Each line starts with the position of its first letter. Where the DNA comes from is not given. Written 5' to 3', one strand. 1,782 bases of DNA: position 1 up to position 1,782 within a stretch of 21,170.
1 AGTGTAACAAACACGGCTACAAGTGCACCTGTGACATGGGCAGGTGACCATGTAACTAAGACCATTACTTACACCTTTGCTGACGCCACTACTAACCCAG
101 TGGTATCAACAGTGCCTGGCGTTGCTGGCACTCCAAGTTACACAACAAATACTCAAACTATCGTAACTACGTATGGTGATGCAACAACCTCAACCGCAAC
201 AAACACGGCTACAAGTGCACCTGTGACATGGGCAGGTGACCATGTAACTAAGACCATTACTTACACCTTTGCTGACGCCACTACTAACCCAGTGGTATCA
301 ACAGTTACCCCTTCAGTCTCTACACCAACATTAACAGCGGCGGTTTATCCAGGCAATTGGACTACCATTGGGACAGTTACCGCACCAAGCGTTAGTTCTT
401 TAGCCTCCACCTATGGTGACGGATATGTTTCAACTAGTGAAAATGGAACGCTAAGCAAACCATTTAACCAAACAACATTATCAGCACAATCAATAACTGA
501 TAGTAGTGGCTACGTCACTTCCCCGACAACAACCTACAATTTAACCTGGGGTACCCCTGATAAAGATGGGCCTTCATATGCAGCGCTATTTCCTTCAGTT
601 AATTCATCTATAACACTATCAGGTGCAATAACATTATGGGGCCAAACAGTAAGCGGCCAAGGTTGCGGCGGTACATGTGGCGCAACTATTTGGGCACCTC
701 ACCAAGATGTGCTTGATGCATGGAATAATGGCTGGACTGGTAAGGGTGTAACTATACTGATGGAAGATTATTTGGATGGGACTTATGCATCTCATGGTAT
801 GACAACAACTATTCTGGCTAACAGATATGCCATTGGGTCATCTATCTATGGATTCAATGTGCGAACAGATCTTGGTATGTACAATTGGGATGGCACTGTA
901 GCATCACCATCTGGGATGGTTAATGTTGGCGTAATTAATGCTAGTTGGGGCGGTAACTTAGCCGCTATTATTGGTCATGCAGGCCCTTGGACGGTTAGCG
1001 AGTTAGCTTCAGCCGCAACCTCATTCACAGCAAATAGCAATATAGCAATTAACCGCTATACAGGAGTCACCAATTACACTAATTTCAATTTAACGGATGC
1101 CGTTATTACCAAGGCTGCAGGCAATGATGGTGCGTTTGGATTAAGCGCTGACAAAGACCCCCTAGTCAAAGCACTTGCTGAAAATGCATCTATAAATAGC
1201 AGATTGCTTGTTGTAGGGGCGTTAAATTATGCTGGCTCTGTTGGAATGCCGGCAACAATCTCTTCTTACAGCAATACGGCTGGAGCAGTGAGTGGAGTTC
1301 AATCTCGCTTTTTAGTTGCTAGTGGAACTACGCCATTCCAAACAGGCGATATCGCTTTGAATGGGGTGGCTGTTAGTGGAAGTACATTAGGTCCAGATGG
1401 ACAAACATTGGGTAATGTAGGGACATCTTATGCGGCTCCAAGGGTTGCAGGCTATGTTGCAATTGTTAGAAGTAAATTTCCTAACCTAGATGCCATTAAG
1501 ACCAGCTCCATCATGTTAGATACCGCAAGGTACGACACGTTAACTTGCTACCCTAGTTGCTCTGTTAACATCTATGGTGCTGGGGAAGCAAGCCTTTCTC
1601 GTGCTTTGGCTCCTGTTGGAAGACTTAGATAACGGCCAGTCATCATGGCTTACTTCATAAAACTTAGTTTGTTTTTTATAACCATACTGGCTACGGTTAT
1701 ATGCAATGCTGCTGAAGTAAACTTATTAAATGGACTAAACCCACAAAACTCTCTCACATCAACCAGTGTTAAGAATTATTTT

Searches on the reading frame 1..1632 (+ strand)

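Call 62: search_protein_families(library=pfam, proteins=[window:1-1632:+], max_evalue=0.001)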
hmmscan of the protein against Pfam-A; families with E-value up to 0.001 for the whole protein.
window:1-1632:+ (543 aa): 1 family
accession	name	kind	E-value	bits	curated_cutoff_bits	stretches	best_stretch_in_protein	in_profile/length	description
PF00082.27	Peptidase_S8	-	5.4e-11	42.8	21.8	1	276-510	77-274/288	Subtilase family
